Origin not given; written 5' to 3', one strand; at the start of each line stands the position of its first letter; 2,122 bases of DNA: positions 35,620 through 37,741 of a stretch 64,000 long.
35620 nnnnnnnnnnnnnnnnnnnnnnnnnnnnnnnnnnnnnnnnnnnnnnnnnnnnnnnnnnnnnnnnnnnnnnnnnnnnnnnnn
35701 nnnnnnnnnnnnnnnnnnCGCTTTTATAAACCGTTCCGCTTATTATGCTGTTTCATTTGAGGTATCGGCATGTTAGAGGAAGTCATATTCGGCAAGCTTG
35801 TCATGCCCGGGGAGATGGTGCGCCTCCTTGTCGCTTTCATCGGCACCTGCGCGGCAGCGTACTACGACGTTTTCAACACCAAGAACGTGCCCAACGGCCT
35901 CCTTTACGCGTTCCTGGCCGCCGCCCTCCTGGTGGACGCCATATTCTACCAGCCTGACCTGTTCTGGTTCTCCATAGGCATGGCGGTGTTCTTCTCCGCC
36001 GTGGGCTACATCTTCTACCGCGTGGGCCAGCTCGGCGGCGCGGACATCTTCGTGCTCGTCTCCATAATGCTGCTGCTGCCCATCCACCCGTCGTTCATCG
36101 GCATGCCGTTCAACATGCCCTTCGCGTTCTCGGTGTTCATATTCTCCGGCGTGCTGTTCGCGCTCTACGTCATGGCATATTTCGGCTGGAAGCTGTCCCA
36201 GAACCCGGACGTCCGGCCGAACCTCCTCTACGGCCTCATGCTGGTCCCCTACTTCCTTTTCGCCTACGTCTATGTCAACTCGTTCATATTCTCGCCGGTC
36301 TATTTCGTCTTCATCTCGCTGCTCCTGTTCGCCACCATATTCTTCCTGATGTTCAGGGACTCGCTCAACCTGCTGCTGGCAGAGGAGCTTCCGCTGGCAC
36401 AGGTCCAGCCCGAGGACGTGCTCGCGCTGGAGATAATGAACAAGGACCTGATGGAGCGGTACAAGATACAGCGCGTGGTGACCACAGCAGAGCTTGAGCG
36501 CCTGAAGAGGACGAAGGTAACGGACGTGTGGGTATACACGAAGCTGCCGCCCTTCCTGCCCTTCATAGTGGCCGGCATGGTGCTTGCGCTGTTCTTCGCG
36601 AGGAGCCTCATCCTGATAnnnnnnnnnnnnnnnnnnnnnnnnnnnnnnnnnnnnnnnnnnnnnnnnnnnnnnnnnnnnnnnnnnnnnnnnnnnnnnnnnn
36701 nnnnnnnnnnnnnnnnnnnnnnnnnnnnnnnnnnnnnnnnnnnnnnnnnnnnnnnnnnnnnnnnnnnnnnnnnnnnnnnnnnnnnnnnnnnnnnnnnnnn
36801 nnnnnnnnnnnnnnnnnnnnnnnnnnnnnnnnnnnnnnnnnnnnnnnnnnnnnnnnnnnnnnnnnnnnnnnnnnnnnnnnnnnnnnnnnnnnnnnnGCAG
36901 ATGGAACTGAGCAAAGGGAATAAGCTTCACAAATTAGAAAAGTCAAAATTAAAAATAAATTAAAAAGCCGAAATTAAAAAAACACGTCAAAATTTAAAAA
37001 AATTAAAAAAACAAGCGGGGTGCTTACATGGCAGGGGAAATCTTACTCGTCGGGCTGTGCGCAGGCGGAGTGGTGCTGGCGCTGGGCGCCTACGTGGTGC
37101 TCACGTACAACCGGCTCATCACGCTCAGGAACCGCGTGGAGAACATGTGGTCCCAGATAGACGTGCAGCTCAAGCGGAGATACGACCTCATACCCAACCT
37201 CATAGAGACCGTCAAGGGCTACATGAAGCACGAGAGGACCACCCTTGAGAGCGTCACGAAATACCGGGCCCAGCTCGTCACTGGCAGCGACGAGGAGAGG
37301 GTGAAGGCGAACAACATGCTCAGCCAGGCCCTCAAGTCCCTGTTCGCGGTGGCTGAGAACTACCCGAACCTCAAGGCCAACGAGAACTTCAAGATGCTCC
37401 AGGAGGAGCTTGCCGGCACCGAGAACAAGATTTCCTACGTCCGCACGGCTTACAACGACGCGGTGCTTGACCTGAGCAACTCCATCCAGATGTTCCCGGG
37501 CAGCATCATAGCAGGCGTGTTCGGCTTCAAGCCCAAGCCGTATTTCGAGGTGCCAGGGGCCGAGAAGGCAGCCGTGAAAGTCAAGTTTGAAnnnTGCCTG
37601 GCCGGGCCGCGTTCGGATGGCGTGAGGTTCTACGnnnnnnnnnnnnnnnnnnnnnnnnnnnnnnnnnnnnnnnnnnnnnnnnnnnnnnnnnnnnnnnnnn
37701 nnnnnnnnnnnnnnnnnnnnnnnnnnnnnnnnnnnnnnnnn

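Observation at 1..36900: About 36-kb archaeal cell-surface glycan island combining Dol-P-type membrane glycosylation machinery with at least four nucleotide-sugar pathways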

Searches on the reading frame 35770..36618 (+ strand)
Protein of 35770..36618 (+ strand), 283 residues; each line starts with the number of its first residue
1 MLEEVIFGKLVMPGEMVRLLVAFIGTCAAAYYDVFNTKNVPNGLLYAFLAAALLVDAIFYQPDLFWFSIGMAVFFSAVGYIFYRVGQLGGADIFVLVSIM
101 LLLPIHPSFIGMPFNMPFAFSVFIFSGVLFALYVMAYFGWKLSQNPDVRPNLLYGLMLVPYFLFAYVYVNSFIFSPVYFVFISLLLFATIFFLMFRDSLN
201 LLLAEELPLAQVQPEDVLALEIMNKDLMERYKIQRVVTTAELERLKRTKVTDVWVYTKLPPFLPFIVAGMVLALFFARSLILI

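Call 8: search_protein_families(library=pfam, proteins=[window:35770-36618:+], max_evalue=0.001)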
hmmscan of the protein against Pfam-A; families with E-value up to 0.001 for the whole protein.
window:35770-36618:+ (283 aa): 1 family
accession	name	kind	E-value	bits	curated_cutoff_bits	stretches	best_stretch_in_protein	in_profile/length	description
PF01478.23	Peptidase_A24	-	7e-05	23.7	26.5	1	21-133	2-102/104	Type IV leader peptidase family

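Call 38: search_protein_families(library=ncbifam, proteins=[window:35770-36618:+], max_evalue=0.01)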
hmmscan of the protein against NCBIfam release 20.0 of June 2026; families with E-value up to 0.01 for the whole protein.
window:35770-36618:+ (283 aa): 0 families

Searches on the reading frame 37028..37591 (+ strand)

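Call 8: search_protein_families(library=pfam, proteins=[window:37028-37591:+], max_evalue=0.001)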
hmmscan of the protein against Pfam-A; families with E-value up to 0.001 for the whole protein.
window:37028-37591:+ (188 aa): 1 family
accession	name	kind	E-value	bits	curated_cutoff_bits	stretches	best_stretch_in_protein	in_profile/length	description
PF04011.17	LemA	-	5.8e-60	201.9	26.2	1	41-187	2-149/149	LemA family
